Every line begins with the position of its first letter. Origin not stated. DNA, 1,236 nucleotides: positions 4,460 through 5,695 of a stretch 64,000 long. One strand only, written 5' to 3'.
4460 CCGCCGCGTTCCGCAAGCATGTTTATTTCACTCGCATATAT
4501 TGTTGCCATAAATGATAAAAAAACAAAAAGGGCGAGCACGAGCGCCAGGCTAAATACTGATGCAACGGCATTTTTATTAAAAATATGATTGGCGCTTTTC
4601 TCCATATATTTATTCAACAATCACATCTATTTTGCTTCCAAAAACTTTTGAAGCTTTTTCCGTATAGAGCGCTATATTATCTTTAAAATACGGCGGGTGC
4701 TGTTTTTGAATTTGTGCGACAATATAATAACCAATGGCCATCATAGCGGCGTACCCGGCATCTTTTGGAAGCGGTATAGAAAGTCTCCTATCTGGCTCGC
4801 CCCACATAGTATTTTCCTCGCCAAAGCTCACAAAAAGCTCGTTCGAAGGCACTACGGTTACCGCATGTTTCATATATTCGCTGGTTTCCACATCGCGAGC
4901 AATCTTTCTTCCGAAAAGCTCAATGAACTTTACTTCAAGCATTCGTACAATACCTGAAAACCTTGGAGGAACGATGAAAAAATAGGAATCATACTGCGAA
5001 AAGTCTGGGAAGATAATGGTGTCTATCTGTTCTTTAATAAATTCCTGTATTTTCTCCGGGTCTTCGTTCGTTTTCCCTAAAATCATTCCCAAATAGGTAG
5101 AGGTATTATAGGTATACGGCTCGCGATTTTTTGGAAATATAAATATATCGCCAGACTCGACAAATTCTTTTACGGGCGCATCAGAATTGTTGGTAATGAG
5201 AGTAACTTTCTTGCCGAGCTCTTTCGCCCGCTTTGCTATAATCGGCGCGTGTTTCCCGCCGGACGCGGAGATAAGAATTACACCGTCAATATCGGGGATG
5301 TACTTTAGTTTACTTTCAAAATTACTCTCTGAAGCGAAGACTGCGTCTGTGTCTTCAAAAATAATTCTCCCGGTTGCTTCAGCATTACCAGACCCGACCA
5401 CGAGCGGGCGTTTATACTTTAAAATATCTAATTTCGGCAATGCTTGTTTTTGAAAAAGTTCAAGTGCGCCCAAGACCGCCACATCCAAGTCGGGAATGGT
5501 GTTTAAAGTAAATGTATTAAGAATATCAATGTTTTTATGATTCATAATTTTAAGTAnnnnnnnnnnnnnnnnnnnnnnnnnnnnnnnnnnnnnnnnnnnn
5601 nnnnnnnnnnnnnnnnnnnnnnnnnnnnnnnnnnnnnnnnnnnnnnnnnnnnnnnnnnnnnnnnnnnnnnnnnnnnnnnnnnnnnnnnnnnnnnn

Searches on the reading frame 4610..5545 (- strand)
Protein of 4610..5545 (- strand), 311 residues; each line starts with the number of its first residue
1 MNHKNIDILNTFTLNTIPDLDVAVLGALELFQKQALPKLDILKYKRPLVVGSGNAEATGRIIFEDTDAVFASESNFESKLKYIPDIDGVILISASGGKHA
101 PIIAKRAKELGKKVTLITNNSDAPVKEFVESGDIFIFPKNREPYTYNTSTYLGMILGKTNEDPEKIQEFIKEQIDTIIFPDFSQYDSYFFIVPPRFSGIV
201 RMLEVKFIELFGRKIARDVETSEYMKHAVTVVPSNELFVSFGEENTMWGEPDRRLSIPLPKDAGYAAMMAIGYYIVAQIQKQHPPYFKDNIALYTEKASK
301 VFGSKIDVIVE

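Call 3: search_protein_families(library=pfam, proteins=[window:4610-5545:-], max_evalue=0.01)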
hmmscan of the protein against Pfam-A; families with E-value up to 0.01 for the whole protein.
window:4610-5545:- (311 aa): 1 family
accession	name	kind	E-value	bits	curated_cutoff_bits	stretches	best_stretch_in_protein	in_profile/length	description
PF13344.12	Hydrolase_6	-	0.0003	21.2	27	1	84-130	3-49/101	Haloacid dehalogenase-like hydrolase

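Call 4: search_protein_families(library=ncbifam, proteins=[window:4610-5545:-], max_evalue=0.01)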
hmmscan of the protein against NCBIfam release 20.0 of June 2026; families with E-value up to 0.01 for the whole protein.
window:4610-5545:- (311 aa): 0 families

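Call 13: search_solved_structures(query=window:4610-5545:-, max_evalue=10, show_alignments=2)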
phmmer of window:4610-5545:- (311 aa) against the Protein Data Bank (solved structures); distinct sequences matched with E-value up to 10: 5.
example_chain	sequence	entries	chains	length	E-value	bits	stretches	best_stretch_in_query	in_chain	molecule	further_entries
4jdp_A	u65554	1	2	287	0.021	17.1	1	74-124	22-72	p-nitrophenyl phosphatase (Pho2)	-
3qgm_A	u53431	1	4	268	0.039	16.2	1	78-124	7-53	p-nitrophenyl phosphatase (Pho2)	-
8eol_A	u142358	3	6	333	1.4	11.1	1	43-131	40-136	GLUCOSAMINE-6-PHOSPHATE DEAMINASE | Glutamine-fructose-6-phosphate transaminase (Isomerizing)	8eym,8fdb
3hba_A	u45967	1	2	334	1.4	11.1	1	43-131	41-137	Putative phosphosugar isomerase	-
8glr_A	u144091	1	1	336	1.8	10.7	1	88-162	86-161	SIS domain-containing protein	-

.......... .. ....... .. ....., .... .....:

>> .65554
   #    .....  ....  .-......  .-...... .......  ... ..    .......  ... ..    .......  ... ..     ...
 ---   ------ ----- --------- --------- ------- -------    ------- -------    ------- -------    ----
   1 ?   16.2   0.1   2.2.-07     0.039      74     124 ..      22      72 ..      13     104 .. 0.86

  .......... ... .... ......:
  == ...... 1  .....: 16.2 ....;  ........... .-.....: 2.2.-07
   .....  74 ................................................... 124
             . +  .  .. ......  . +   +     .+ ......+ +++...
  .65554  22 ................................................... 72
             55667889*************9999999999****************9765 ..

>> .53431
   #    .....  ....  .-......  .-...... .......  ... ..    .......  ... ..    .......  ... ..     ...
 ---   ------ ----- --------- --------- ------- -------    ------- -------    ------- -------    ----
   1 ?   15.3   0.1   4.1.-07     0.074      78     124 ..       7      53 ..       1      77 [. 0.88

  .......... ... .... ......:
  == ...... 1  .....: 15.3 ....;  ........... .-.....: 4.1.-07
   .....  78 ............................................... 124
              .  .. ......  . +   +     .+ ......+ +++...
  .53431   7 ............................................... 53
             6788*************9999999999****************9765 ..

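Call 22: find_homologous_proteins(query=window:4610-5545:-, max_evalue=0.001)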
Query window:4610-5545:- (311 aa): 2377 proteins with E <= 0.001 among 3969 candidates; the best 120 are listed.
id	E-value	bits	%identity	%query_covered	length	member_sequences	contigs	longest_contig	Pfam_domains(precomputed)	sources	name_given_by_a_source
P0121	2.1e-202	689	100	100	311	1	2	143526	-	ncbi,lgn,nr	ncbi:hypothetical protein HYS79_00480 [Patescibacteria group bacterium]|nr:hypothetical protein [Pat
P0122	1.6e-172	590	84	100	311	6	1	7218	-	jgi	-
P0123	4.1e-172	589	83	100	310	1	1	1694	-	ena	-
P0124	1.0e-171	588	82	100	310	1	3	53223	-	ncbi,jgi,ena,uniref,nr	ncbi:MAG: hypothetical protein COV08_02520 [Candidatus Vogelbacteria bacterium CG10_big_fil_rev_8_21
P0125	2.8e-171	586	83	100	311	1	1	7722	-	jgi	-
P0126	4.0e-171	586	82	100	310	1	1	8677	-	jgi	-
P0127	7.0e-171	585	83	100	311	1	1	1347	-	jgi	-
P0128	1.4e-170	584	83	99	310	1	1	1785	-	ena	-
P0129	2.3e-170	583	83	99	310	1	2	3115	-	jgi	-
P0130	3.1e-170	583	83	100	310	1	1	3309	-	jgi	-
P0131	3.5e-170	583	82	100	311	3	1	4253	-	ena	-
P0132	4.0e-170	583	83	100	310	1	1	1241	-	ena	-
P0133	8.5e-170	582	82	99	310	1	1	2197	-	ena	-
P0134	1.4e-169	581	83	100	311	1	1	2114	-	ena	-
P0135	4.0e-169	579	83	100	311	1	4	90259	-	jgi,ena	-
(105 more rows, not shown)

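Call 32: search_protein_families(library=pfam, alignment_id=A1, max_evalue=1)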
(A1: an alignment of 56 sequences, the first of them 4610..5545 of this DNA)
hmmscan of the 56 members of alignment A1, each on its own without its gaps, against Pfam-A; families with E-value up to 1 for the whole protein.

A. member 1, window:4610-5545:- (311 aa): 3 families
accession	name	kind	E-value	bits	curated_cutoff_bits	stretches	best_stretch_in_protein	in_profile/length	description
PF13344.12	Hydrolase_6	-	0.0003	21.2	27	1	84-130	3-49/101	Haloacid dehalogenase-like hydrolase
PF04127.22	DFP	-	0.019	15.2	22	1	86-129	17-61/186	DNA/pantothenate metabolism flavoprotein C-terminal domain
PF01380.27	SIS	-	0.07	13.4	25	1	71-127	38-96/131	SIS domain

B. families by the number of members that match (of 56 scanned): 15 families
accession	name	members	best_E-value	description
PF13344.12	Hydrolase_6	42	0.00016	Haloacid dehalogenase-like hydrolase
PF01380.27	SIS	36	4e-05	SIS domain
PF04127.22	DFP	26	0.0052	DNA/pantothenate metabolism flavoprotein C-terminal domain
PF10677.15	DUF2490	15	0.00095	Protein of unknown function (DUF2490)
PF14326.11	DUF4384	4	0.11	Domain of unknown function (DUF4384)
PF21360.3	PylC-like_N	2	0.14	PylC-like, N-terminal domain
PF23302.1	HTH_DNAJC9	2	0.17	DNAJC9 HTH domain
PF01936.24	NYN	1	0.0085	NYN domain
PF11132.13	SplA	1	0.079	Transcriptional regulator protein (SplA)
PF13580.11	SIS_2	1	0.089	SIS domain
PF00391.29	PEP-utilizers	1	0.095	PEP-utilising enzyme, mobile domain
PF07727.20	RVT_2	1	0.11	Reverse transcriptase (RNA-dependent DNA polymerase)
PF25682.1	Phage_VG64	1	0.19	Mycobacterium phage VG64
PF24173.1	TPR_TTI1_N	1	0.2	TTI1 N-terminal TPR domain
PF18856.6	baeRF_family12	1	0.24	Bacterial archaeo-eukaryotic release factor family 12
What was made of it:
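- On SIS-domain phosphosugar isomerases (for X311, 4610-5545): 13.4 bits against 25 for the window protein (call 32).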

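Call 33: predict_structure(alignment_id=A1)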
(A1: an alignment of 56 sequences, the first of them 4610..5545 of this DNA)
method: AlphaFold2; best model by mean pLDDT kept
length: 311 residues; sequences in the alignment: 56
mean_pLDDT: 92.4   pTM: 0.92
mean pLDDT of the five models: 92.4, 92.2, 91.8, 91.1, 83.7
residues with pLDDT >= 90: 252; 70-90: 52; 50-70: 7; < 50: 0
segments of 3 or more residues with pLDDT < 50: none
pLDDT, mean of each block of 10 residues (from residue 1): 91 97 98 90 90 91 93 92 92 90 95 94 94 94 93 94 98 96 93 94 93 91 77 81 88 95 97 98 95 94 89 81
secondary structure, 60 per line:
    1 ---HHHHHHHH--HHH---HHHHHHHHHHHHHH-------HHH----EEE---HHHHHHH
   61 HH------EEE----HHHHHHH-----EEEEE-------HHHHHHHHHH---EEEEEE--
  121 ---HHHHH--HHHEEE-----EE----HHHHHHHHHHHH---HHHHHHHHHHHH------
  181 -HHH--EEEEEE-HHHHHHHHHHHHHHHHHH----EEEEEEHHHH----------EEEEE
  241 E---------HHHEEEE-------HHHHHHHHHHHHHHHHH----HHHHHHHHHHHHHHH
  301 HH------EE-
elements in order: H4-11 H20-33 E48-50 H54-62 E69-71 H76-82 E88-92 H100-109 E113-118 H124-128 E134-136 H148-159 H163-174 E187-192 H194-211 E216-221 H222-225 E236-241 E254-257 H265-281 H286-302
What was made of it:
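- On SIS-domain phosphosugar isomerases (for X311, 4610-5545): AF2 pLDDT 92.4, pTM 0.92 (call 33).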

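Call 37: fold_search(model_id=the predicted structure, library=pdb)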
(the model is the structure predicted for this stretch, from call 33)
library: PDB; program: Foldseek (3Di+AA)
matches with E <= 10: 1505; with E <= 0.001: 144
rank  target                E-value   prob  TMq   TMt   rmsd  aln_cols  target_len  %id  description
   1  2aml_B                3.6e-12  1.00  0.62  0.55   6.1       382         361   16  Crystal structure of Lmo0035 protein (46906266) from LISTERIA MONOCYTOGENES 4b F2365 at 1.50 A resolution (released 2005-10-18)
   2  2aml_A                1.6e-11  1.00  0.62  0.54   6.9       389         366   16  Crystal structure of Lmo0035 protein (46906266) from LISTERIA MONOCYTOGENES 4b F2365 at 1.50 A resolution (released 2005-10-18)
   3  3knz_B                1.3e-10  1.00  0.48  0.47   8.7       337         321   11  Crystal structure of Putative sugar binding protein (NP_459565.1) from Salmonella typhimurium LT2 at 2.50 A resolution (released 2009-12-01)
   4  3knz_C                1.9e-10  1.00  0.51  0.50   8.6       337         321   12  Crystal structure of Putative sugar binding protein (NP_459565.1) from Salmonella typhimurium LT2 at 2.50 A resolution (released 2009-12-01)
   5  3g68_B                2.1e-10  1.00  0.58  0.53   6.5       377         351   13  CRYSTAL STRUCTURE OF A PUTATIVE PHOSPHOSUGAR ISOMERASE (CD3275) FROM CLOSTRIDIUM DIFFICILE 630 AT 1.80 A RESOLUTION (released 2009-02-24)
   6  3knz_A                3.1e-10  1.00  0.47  0.46   9.1       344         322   11  Crystal structure of Putative sugar binding protein (NP_459565.1) from Salmonella typhimurium LT2 at 2.50 A resolution (released 2009-12-01)
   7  3hba_B                9.5e-10  1.00  0.55  0.55   7.8       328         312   14  Crystal structure of a putative phosphosugar isomerase (sden_2705) from shewanella denitrificans os217 at 2.00 A resol (released 2009-05-19)
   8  3g68_A                1.1e-09  1.00  0.57  0.52   6.3       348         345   14  CRYSTAL STRUCTURE OF A PUTATIVE PHOSPHOSUGAR ISOMERASE (CD3275) FROM CLOSTRIDIUM DIFFICILE 630 AT 1.80 A RESOLUTION (released 2009-02-24)
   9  8fdb_A                1.2e-09  1.00  0.56  0.53   8.7       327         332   15  CRYSTAL STRUCTURE OF NAGB-II PHOSPHOSUGAR ISOMERASE FROM Shewanella denitrificans OS217 IN COMPLEX WITH GLUCITOLAMINE- (released 2023-05-17)
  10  8eym_A                1.2e-09  1.00  0.53  0.52   8.6       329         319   16  CRYSTAL STRUCTURE OF NAGB-II PHOSPHOSUGAR ISOMERASE FROM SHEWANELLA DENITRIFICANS OS217 IN COMPLEX WITH GLUCITOLAMINE- (released 2023-05-17)
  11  3knz_F                1.4e-09  1.00  0.50  0.49   8.3       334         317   12  Crystal structure of Putative sugar binding protein (NP_459565.1) from Salmonella typhimurium LT2 at 2.50 A resolution (released 2009-12-01)
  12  8fdb_B                2.0e-09  1.00  0.55  0.51   8.6       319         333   16  CRYSTAL STRUCTURE OF NAGB-II PHOSPHOSUGAR ISOMERASE FROM Shewanella denitrificans OS217 IN COMPLEX WITH GLUCITOLAMINE- (released 2023-05-17)
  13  2df8_B                2.0e-09  1.00  0.55  0.53   7.2       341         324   12  Crystal Structure of the PH0510 protein from Pyrococcus horikoshii OT3 in complex with beta-D-Fructopyranose-1-phospha (released 2006-08-27)
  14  8eym_B                2.2e-09  1.00  0.53  0.51   8.5       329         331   15  CRYSTAL STRUCTURE OF NAGB-II PHOSPHOSUGAR ISOMERASE FROM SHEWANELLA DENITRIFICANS OS217 IN COMPLEX WITH GLUCITOLAMINE- (released 2023-05-17)
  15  3fj1_C                2.3e-09  1.00  0.50  0.48   9.4       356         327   10  Crystal structure of putative phosphosugar isomerase (YP_167080.1) from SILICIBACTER POMEROYI DSS-3 at 1.75 A resoluti (released 2009-01-20)
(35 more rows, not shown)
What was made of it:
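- On SIS-domain phosphosugar isomerases (for X311, 4610-5545): Foldseek E 3.6e-12 (call 37).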

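Call 45: search_protein_representatives(protein=window:4610-5545:-)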
Query: 311 residues. Proteins with E-value up to 0.001 (for the whole library): 265; up to 1e-10: 191; up to 1e-30: 114. The best 150 are listed.
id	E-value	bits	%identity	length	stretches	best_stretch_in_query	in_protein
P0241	9.2e-124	428.7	65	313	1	9-311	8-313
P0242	1.5e-122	424.7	61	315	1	1-311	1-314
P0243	4.4e-102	357.5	54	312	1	1-310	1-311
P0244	2.0e-96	338.9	54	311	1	3-311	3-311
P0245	4.7e-93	327.9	53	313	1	9-305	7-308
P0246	6.0e-92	324.3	51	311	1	1-311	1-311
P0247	3.3e-90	318.5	62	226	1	90-311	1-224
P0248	8.1e-89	314.0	51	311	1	7-311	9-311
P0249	7.1e-87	307.6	49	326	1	3-310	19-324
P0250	4.9e-86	304.9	50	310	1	7-311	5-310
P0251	1.4e-84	300.1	49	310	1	7-311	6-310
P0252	3.6e-84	298.7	48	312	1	1-311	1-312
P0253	2.1e-83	296.2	49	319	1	1-310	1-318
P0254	6.2e-81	288.1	51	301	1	19-307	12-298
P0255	9.3e-81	287.5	51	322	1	8-311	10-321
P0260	1.3e-74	267.4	48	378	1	7-310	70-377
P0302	9.8e-56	205.4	53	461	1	17-228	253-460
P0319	5.4e-47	176.7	40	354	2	16-234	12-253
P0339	9.8e-37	143.0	48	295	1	6-193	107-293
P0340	1.1e-36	142.9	34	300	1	17-304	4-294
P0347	1.6e-33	132.4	32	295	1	22-297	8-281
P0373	1.5e-24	103.0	31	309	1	17-295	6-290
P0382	1.1e-20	90.3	32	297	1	17-291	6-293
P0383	1.5e-20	89.8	31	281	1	20-280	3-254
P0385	4.3e-20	88.4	30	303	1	24-295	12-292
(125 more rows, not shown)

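Call 46: search_protein_families(library=pfam, proteins=[P0302, P0260, P0339, P0340, P0347, P0373, P0382, P0383, P0385, P0319], max_evalue=0.01)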
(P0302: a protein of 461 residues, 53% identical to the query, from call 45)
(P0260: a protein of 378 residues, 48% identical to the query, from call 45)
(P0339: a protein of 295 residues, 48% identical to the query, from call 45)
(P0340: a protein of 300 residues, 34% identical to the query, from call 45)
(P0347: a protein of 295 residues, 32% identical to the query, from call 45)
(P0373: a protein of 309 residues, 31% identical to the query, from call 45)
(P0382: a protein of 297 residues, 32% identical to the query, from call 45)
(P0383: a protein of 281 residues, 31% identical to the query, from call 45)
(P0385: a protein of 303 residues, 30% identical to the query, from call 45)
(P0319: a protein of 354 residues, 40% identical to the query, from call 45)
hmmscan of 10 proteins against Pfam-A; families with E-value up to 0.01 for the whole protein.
P0302 (461 aa): 3 families
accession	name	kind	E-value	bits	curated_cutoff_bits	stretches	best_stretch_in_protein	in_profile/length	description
PF02685.22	Glucokinase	-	6e-23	81.8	22.1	1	3-196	37-235/314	Glucokinase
PF00480.26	ROK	-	4.7e-08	33.3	22.9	1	9-245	45-281/294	ROK family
PF13344.12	Hydrolase_6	-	0.0037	17.7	27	0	320-364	4-48/101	Haloacid dehalogenase-like hydrolase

P0260 (378 aa): 2 families
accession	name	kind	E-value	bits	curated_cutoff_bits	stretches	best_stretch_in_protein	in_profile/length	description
PF01380.27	SIS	-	1.1e-05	25.7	25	1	108-221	6-124/131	SIS domain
PF13344.12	Hydrolase_6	-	0.0032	17.9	27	1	150-197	4-49/101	Haloacid dehalogenase-like hydrolase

P0339 (295 aa): 1 family
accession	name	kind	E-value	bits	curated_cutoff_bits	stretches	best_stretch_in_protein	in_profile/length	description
PF01687.23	Flavokinase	-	1e-26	94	19.6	1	7-112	8-122/124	Riboflavin kinase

P0340 (300 aa): 0 families

P0347 (295 aa): 0 families

P0373 (309 aa): 0 families

P0382 (297 aa): 0 families

P0383 (281 aa): 0 families

P0385 (303 aa): 0 families

P0319 (354 aa): 0 families
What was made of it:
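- On SIS-domain phosphosugar isomerases (for X311, 4610-5545): One distant member just passes (P0260, 25.7 bits, call 46).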

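Call 63: find_related_loci(query=A1, collection=metagenome_contigs, flank=6000)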
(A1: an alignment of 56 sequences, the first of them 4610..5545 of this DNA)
Query A1 (311 aa) in metagenome_contigs; peptide patterns used: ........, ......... (x = any residue, [..] = any of these).
317 stretches matched a pattern; 297 encode a relative of the query (tblastn E <= 1e-3); the best 80 are kept; 80 distinct loci.
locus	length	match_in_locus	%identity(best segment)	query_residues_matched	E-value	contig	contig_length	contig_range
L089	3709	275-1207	83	1-311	0e+0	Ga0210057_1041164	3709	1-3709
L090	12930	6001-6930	82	1-311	2e-179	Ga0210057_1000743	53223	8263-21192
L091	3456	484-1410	84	3-311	0e+0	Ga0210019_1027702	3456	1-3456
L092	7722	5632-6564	83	1-311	9e-179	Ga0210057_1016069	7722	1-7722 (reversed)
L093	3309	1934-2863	83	1-311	0e+0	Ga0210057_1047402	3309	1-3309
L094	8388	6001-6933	82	1-311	1e-177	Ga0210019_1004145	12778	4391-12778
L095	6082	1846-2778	82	1-311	1e-179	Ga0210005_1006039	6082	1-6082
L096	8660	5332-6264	82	1-311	9e-178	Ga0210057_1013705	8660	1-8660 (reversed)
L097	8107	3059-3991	82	1-311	6e-177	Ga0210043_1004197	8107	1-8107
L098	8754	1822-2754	82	1-311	9e-177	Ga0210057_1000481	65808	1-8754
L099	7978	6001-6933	83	1-311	2e-176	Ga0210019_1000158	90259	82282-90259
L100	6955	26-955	82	1-311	9e-177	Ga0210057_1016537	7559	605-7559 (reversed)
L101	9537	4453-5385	82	1-311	1e-176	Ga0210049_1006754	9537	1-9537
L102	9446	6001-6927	82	3-311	8e-176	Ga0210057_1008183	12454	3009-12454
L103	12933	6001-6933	82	1-311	9e-176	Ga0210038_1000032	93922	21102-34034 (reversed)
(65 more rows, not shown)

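Call 74: search_solved_structures(query=A3, max_evalue=1, show_alignments=3)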
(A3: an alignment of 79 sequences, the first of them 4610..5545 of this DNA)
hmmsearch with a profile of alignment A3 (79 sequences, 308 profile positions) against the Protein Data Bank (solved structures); distinct sequences matched with E-value up to 1: 9.
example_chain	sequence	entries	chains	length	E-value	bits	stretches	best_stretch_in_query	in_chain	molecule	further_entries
8glr_A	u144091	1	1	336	0.0036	19.2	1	81-126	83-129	SIS domain-containing protein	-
2a3n_A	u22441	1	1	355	0.0038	19.1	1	81-126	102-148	putative glucosamine-fructose-6-phosphate aminotransferase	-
2l82_A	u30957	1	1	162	0.13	14.1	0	71-127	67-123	DESIGNED PROTEIN OR32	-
7en6_A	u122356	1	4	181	0.27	13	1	74-126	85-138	HTH-type transcriptional regulator MurR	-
7en5_A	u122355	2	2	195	0.32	12.8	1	74-126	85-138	HTH-type transcriptional regulator MurR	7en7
9lj9_B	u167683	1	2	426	0.34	12.7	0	81-126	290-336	3-hexulose-6-phosphate synthase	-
3t7y_A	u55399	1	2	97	0.57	12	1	217-247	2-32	Yop proteins translocation protein U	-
6exx_A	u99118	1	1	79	0.62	11.8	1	121-169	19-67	Protein PES4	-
2byk_A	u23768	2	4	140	0.74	11.6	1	199-234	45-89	CHRAC-16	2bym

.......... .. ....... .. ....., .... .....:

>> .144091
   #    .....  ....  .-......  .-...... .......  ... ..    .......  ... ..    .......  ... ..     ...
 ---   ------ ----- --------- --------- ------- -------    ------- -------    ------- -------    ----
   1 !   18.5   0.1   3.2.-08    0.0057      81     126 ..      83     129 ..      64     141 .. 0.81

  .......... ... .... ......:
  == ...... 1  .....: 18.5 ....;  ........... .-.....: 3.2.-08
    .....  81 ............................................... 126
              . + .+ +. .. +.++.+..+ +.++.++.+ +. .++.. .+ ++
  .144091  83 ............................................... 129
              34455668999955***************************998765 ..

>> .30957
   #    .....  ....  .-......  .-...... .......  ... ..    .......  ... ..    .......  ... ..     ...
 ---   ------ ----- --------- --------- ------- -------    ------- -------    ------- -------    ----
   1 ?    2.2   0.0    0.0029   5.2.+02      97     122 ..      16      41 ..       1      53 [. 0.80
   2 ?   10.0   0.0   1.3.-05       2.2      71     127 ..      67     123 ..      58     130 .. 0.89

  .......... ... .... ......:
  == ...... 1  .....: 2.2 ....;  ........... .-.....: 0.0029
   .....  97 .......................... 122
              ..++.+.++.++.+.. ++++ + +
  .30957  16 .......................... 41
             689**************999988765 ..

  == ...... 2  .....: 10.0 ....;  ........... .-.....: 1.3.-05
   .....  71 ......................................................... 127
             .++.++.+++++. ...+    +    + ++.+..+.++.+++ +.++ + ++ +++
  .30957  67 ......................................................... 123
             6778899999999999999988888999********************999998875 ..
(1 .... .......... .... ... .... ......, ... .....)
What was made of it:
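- Tried and rejected: hmmsearch against PDB hit only the SxSG loop (call 74).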
